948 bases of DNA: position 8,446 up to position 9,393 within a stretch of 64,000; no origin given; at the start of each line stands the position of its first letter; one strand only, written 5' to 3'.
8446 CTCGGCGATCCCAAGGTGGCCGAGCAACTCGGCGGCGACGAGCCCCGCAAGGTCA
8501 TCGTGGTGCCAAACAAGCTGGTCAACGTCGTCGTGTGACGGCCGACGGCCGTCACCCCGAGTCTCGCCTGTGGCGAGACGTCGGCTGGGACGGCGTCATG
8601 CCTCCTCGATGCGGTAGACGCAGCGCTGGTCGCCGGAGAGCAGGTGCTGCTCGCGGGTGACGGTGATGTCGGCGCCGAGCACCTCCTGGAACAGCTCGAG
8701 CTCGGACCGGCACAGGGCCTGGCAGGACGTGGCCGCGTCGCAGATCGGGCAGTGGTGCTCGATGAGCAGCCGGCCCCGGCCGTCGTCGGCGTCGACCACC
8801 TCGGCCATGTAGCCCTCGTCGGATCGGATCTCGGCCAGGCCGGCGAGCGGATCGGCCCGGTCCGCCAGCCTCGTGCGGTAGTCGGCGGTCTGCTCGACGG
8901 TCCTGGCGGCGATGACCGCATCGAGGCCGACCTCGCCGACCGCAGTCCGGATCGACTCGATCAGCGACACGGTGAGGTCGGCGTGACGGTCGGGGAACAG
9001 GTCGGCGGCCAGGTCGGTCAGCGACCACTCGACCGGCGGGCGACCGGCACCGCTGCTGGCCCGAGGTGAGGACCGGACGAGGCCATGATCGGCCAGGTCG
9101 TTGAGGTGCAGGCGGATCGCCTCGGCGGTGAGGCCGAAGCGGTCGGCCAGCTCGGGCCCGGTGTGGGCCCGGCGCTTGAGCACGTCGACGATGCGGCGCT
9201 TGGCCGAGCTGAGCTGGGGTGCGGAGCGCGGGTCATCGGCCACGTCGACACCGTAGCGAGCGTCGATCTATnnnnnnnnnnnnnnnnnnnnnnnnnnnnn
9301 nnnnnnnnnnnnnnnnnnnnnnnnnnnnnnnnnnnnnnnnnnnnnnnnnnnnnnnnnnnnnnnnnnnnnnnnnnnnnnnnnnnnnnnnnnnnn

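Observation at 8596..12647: Cys-cluster HTH regulator divergent from a Rieske-fusion protein followed by a multi-TM chemoreceptor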

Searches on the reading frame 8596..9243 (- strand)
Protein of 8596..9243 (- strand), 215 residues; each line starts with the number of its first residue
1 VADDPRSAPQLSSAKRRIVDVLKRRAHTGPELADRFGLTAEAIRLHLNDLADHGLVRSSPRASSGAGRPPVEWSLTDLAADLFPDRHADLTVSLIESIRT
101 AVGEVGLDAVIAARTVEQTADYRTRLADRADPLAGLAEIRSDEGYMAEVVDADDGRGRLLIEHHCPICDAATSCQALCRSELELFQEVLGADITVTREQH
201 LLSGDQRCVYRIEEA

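Call 3: search_protein_families(library=pfam, proteins=[window:8596-9243:-], max_evalue=0.01)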
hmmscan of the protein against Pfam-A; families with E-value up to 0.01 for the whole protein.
window:8596-9243:- (215 aa): 5 families
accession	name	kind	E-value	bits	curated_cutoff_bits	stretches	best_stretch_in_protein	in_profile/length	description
PF12840.13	HTH_20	-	1e-06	29.1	27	1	13-58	4-50/51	Helix-turn-helix domain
PF01022.26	HTH_5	-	0.00035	20.8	22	1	13-58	2-47/47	Bacterial regulatory protein, arsR family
PF12802.13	MarR_2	-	0.0013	19.3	27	1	15-60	7-56/61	MarR family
PF25213.1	HVO_A0261_N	-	0.0038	17.5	35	1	12-59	10-57/86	HVO_A0261 N-terminal domain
PF01726.22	LexA_DNA_bind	-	0.0045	17.2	23.7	0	28-63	27-63/65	LexA DNA binding domain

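Call 4: search_protein_families(library=ncbifam, proteins=[window:8596-9243:-], max_evalue=0.01)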
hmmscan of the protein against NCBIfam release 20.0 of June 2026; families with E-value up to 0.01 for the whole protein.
window:8596-9243:- (215 aa): 5 families
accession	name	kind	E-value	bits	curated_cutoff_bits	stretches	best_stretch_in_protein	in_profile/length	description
TIGR02702.1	SufR_cyano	equivalog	3.1e-33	115.2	178.8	1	14-212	2-208/208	iron-sulfur cluster biosynthesis transcriptional regulator SufR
NF033788.1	HTH_metalloreg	subfamily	2.4e-05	24.1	55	1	14-62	12-61/77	metalloregulator ArsR/SmtB family transcription factor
NF033789.1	repress_SdpR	subfamily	3e-05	23.9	100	1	14-58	9-53/79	autorepressor SdpR family transcription factor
NF053755.1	MsvR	equivalog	0.0014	18.3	220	0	12-60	12-60/236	transcriptional factor MsvR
NF040939.2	trans_reg_lrs14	equivalog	0.0057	16.7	90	0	24-74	33-84/103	Lrs14 family HTH-type transcriptional regulator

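Call 11: find_homologous_proteins(query=window:8596-9243:-)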
Query window:8596-9243:- (215 aa): 843 proteins with E <= 0.001 among 7845 candidates; the best 120 are listed.
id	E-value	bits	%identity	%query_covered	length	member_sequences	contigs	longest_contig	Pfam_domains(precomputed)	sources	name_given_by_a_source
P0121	2.8e-134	463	100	100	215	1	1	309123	PF12840.14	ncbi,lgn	-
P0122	5.5e-118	410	88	99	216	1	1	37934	-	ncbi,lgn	ncbi:MAG: MarR family transcriptional regulator [Actinomycetota bacterium]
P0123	4.2e-108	378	83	94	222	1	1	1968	PF12840.14,PF01022.27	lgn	-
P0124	8.1e-108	377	83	96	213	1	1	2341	PF12840.14,PF01022.27,PF12802.14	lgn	-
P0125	9.0e-108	377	82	94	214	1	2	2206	PF12840.14,PF01022.27,PF12802.14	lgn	-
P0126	8.9e-105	367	81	95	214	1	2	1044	PF12840.14,PF01022.27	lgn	-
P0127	6.9e-104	364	83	94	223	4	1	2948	PF12840.14,PF01022.27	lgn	-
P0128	3.2e-103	362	79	98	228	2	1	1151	-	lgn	-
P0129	3.0e-102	359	78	97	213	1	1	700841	PF12840.14,PF01022.27,PF12802.14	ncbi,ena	-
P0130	5.1e-102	358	81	94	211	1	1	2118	PF12840.14,PF08279.19,PF01022.27,PF12802.14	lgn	-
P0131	1.0e-101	357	78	97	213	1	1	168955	PF12840.14,PF01022.27,PF12802.14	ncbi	-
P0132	1.7e-101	356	79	97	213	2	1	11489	-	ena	-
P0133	2.7e-101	356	78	97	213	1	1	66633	PF12840.14,PF01022.27,PF12802.14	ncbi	-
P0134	3.8e-101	355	79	94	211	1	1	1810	PF12840.14,PF01022.27,PF12802.14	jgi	jgi:predicted ArsR family transcriptional regulator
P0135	4.1e-101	355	78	94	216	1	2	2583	PF12840.14,PF01022.27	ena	-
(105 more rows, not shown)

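Call 21: find_related_loci(query=A1, collection=metagenome_contigs, flank=6000)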
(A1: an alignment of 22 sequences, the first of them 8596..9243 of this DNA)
Query A1 (215 aa) in metagenome_contigs; peptide patterns used: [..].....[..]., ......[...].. (x = any residue, [..] = any of these).
389 stretches matched a pattern; 315 encode a relative of the query (tblastn E <= 1e-3); the best 80 are kept; 80 distinct loci.
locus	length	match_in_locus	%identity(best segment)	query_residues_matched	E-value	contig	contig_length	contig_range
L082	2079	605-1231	77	7-215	3e-109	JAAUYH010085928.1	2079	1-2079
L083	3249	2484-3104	71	7-213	1e-96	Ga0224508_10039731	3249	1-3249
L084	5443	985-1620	60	5-212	3e-72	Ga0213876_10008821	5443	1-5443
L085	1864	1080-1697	60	11-212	9e-75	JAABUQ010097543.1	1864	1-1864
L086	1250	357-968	56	10-210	3e-74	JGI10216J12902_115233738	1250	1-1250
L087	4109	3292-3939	56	2-215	4e-69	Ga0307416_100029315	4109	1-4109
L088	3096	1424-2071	56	2-215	2e-69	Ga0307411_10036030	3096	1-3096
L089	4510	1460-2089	58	4-212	8e-69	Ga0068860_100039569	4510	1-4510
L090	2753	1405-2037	58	8-214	5e-69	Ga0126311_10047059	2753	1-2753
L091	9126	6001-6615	58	14-212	2e-68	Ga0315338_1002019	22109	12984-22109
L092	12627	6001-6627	56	10-215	3e-68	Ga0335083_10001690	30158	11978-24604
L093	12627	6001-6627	56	10-215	4e-68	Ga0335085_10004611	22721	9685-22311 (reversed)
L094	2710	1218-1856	56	8-214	3e-68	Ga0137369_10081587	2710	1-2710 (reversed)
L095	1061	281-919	58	10-213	9e-73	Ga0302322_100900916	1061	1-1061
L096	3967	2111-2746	57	5-212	7e-68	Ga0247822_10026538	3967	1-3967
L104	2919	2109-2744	55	5-212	3e-66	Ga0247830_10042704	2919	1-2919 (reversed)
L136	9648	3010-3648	55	3-215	2e-63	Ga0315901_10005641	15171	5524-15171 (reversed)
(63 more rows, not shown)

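Call 62: search_solved_structures(query=A1, max_evalue=1, show_alignments=2)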
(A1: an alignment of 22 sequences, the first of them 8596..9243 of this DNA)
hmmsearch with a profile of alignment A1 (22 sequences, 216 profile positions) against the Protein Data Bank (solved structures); distinct sequences matched with E-value up to 1: 84 (the best 60 are shown).
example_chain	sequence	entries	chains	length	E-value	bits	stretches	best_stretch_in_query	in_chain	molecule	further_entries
2p4w_A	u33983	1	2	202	8.1e-07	32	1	10-70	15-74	Transcriptional regulatory protein arsR family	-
3f6v_A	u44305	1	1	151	4.6e-06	29.5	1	9-56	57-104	Possible transcriptional regulator, ArsR family protein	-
1uly_A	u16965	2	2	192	1.8e-05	27.6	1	7-62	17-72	hypothetical protein PH1932 | hypothetical transcription regulator protein, PH1932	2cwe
2oqg_A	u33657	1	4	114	2.8e-05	26.9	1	8-60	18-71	Possible transcriptional regulator, ArsR family protein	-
2d1h_A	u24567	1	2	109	5.3e-05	26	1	22-73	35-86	109aa long hypothetical transcriptional regulator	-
3tgn_A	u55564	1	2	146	5.9e-05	25.9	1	5-86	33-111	Adc operon repressor AdcR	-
6fi9_A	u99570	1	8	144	0.00024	23.9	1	5-80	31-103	Transcriptional regulator ZitR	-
3f6o_A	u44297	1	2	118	0.00026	23.8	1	10-59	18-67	Probable transcriptional regulator, ArsR family protein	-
3jth_A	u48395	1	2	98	0.00027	23.8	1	10-60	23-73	Transcription activator HlyU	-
5znx_A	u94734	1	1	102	0.00029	23.6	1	10-60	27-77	Transcriptional activator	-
5yhy_A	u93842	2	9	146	0.00034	23.4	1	5-80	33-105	Zinc transport transcriptional regulator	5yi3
1i1g_A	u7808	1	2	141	0.00034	23.4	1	13-57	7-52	TRANSCRIPTIONAL REGULATOR LRPA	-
5yhx_A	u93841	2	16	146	0.00034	23.4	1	5-80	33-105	Zinc transport transcriptional regulator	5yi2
5yhz_A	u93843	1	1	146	0.0004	23.2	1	6-80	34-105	Zinc transport transcriptional regulator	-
5yi0_B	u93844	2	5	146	0.00046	23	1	5-80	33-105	Zinc transport transcriptional regulator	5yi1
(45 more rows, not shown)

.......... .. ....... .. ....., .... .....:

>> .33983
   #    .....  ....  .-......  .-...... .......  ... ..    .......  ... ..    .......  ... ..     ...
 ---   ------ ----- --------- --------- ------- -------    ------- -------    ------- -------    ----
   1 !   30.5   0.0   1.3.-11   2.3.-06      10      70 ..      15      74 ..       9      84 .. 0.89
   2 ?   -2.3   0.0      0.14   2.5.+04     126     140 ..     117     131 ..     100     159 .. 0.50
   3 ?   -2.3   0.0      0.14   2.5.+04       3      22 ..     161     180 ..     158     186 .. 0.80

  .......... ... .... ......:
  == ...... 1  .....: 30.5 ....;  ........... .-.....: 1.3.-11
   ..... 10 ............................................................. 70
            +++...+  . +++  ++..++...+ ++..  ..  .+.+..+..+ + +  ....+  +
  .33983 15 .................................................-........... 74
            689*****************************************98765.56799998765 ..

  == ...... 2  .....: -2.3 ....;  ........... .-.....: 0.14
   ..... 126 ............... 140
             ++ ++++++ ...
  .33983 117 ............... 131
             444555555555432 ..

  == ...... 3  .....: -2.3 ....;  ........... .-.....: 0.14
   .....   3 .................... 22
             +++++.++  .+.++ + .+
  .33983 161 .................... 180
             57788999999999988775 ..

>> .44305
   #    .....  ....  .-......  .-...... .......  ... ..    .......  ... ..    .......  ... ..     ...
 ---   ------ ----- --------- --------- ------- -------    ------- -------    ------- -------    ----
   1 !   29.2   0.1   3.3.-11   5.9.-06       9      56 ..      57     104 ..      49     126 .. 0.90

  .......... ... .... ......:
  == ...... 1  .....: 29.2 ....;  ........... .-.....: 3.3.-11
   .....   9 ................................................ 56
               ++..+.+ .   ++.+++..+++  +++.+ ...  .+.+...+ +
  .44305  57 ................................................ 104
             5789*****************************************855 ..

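Call 73: search_protein_families(library=pfam, proteins=[L104:98-1636:-, L089:2202-2876:-, L104:1669-2037:-, L136:4022-6529:+], max_evalue=0.001)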
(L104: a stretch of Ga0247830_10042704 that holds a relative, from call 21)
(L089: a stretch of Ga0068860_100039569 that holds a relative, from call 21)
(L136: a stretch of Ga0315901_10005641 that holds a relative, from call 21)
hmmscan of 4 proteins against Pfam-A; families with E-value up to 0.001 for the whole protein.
L104:98-1636:- (512 aa): 1 family
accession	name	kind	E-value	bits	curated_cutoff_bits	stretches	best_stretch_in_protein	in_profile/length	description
PF00291.31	PALP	-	5e-13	49.5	35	1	140-307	53-202/295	Pyridoxal-phosphate dependent enzyme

L089:2202-2876:- (224 aa): 1 family
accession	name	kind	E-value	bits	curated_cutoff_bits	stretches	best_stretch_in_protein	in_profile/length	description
PF09365.15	DUF2461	-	6.9e-41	140.9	22.8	1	14-207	2-208/208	Conserved hypothetical protein (DUF2461)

L104:1669-2037:- (122 aa): 1 family
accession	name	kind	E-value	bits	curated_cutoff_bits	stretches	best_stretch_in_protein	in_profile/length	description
PF18029.7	Glyoxalase_6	-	3.6e-26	92.3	23.6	1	11-119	3-106/106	Glyoxalase-like domain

L136:4022-6529:+ (835 aa): 2 families
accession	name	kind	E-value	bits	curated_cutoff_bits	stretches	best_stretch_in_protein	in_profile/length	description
PF05872.18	HerA_C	-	8.7e-10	38.3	22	1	29-73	20-64/502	Helicase HerA-like C-terminal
PF01935.23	DUF87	-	2.1e-07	31.7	23.2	1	17-70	9-64/220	Helicase HerA, central domain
